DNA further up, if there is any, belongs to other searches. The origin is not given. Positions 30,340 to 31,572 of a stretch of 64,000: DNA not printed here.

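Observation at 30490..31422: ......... intein inserted at the zinc-ligand cysteine of the endolysin amidase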

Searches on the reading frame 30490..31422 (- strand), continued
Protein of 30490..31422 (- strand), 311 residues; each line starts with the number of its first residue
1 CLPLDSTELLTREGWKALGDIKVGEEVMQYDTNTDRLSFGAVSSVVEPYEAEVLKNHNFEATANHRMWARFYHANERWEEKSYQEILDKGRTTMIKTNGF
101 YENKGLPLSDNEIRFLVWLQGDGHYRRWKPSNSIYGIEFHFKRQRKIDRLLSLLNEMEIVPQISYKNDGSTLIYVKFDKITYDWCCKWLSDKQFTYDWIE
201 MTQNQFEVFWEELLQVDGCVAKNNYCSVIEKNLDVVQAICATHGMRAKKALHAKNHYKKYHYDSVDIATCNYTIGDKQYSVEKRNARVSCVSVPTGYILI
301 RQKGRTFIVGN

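Call 84: search_dna_similar(query=window:30490-31422:-, collection=phages, mode=protein, max_rows=60, rows=spread, max_evalue=0.001)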
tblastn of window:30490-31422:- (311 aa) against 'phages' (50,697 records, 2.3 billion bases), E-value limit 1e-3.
Records with a match: 275; places in all: 282; records where one place covers at least 80% of the query: 260.
Best place of each record, by identity: <60% 275.
By first word of the organism name: Mycobacterium 146; Staphylococcus 44; Escherichia 19; Pseudomonas 11; Salmonella 6; Enterocloster 6; Prevotella 6; Acinetobacter 5; Pectobacterium 4; Vibrio 4; and 12 more.
By host as written in the record: Mycobacterium smegmatis mc2 155 108; Mycobacterium smegmatis mc#155 21; - 17; Staphylococcus aureus 16; Pseudomonas syringae pv. porri LMG 28495 8; Escherichia coli 7; Escherichia coli K-12 MG1655 6; Prevotella sp. 6; and 44 more.
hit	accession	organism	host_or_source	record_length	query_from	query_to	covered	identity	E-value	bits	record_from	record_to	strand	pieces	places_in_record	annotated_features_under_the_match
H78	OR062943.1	Escherichia phage 241Ecol014PP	Escherichia coli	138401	7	311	98%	27.9%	6e-19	93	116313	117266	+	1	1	DNA/RNA polymerase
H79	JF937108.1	Mycobacterium phage Switzer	Mycobacterium smegmatis mc2 155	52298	1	311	100%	27.0%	2e-13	77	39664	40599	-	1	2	56: DNA primase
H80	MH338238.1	Mycobacterium phage Michley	Mycobacterium smegmatis mc2 155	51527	1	311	100%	26.4%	6e-14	78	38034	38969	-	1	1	54: DNA primase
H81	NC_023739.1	Mycobacterium phage BillKnuckles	Mycobacterium smegmatis mc2 155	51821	1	311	100%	26.4%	7e-14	78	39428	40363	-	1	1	54: DNA primase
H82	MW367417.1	Pectobacterium phage PcCB7V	Pectobacterium sp. 7V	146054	1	311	100%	26.1%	5e-15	81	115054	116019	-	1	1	ribonucleotide reductase Ia, beta subunit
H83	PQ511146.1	Escherichia phage NHEP1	Escherichia coli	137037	7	311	98%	26.4%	2e-18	91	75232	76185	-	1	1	DNA polymerase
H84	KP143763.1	Salmonella phage Shivani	Salmonella enterica subsp. enterica ...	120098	5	311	99%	26.2%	8e-15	81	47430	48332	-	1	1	ribonucleoside-diphosphate reductase, alpha subunit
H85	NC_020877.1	Staphylococcus phage vB_SauM_Romulus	Staphylococcus aureus (phage ...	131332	5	311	99%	26.1%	7e-18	90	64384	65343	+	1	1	promoter | ribonucleotide-diphosphate reductase alpha subunit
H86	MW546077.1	Staphylococcus phage Romulus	-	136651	5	311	99%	26.1%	7e-18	90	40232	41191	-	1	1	ribonucleotide-diphosphate reductase alpha subunit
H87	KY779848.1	Staphylococcus phage qdsa001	Staphylococcus aureus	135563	5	311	99%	26.1%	7e-18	90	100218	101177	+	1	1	ribonucleotide-diphosphate reductase alpha subunit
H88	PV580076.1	Staphylococcus phage SAP_01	Staphylococcus aureus KCTC 1621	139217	5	311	99%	26.1%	7e-18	90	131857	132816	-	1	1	ribonucleotide-diphosphate reductase alpha subunit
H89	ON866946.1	Staphylococcus phage LSA2311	Staphylococcus aureus ATCC 25923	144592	5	311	99%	26.1%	7e-18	90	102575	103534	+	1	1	ribonucleotide-diphosphate reductase alpha subunit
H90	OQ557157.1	Staphylococcus phage vB_SauH_SPJ2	Staphylococcus aureus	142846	5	311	99%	26.1%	7e-18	90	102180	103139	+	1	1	ribonucleotide reductase of class Ia (aerobic), alpha subunit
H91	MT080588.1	Staphylococcus phage vB_SauM_EW22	Staphylococcus carnosus TM300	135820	5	311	99%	26.1%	7e-18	90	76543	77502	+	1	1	record has no annotation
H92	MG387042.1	Salmonella phage SP3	Salmonella sp.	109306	7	311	98%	26.0%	4e-16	85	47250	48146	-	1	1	ribonucleotide reductase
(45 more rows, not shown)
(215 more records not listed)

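Call 88: fold_search(model_id=the predicted structure, library=viral)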
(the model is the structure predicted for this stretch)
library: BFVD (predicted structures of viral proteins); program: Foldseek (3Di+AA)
matches with E <= 10: 1342; with E <= 0.001: 172
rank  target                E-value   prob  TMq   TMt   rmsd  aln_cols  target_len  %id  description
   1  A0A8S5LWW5            1.2e-23  1.00  0.85  0.24   3.0       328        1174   22  Hom-end-associated Hint [Myoviridae sp. ctZgq1]
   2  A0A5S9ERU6            1.6e-23  1.00  0.80  0.42   4.3       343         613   20  Uncharacterized protein [Tenacibaculum phage PTm1]
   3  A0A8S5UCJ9            2.5e-23  1.00  0.79  0.36   4.6       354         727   21  DNA polymerase [Siphoviridae sp. ctgN495]
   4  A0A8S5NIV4            1.1e-22  1.00  0.80  0.48   5.1       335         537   21  DNA POLYMERASE [Siphoviridae sp. ctK0l2]
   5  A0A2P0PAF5            3.1e-22  1.00  0.76  0.45   5.1       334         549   23  (no name in the UniProt tables at hand)
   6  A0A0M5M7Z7            4.4e-22  1.00  0.81  0.50   3.5       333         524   26  (no name in the UniProt tables at hand)
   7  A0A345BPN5            5.2e-22  1.00  0.79  0.29   3.5       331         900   23  (no name in the UniProt tables at hand)
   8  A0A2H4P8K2            6.6e-22  1.00  0.79  0.40   4.4       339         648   20  ribonucleoside-diphosphate reductase [Corynebacterium phage Darwin]
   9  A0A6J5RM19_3          9.9e-22  1.00  0.81  0.25   3.9       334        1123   19  Gene product 88 domain-containing protein [uncultured Caudovirales phage]
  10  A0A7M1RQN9            1.6e-21  1.00  0.84  0.54   4.0       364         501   17  Phosphoesterase [uncultured phage cr53_1]
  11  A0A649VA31            2.1e-21  1.00  0.77  0.32   5.0       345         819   19  DNA methylase [Mycobacterium phage Atcoo]
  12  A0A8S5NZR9            3.2e-21  1.00  0.76  0.36   5.3       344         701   23  ribonucleoside-diphosphate reductase [Myoviridae sp. ctLnO19]
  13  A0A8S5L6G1            3.4e-21  1.00  0.75  0.27   4.5       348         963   22  ribonucleoside-diphosphate reductase [Myoviridae sp. ctA4D8]
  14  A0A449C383            4.0e-21  1.00  0.70  0.29   6.3       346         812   24  (no name in the UniProt tables at hand)
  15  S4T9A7                7.7e-21  1.00  0.75  0.42   5.3       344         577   24  Ribonucleoside-diphosphate reductase [Staphylococcus phage vB_SauM_Remus]
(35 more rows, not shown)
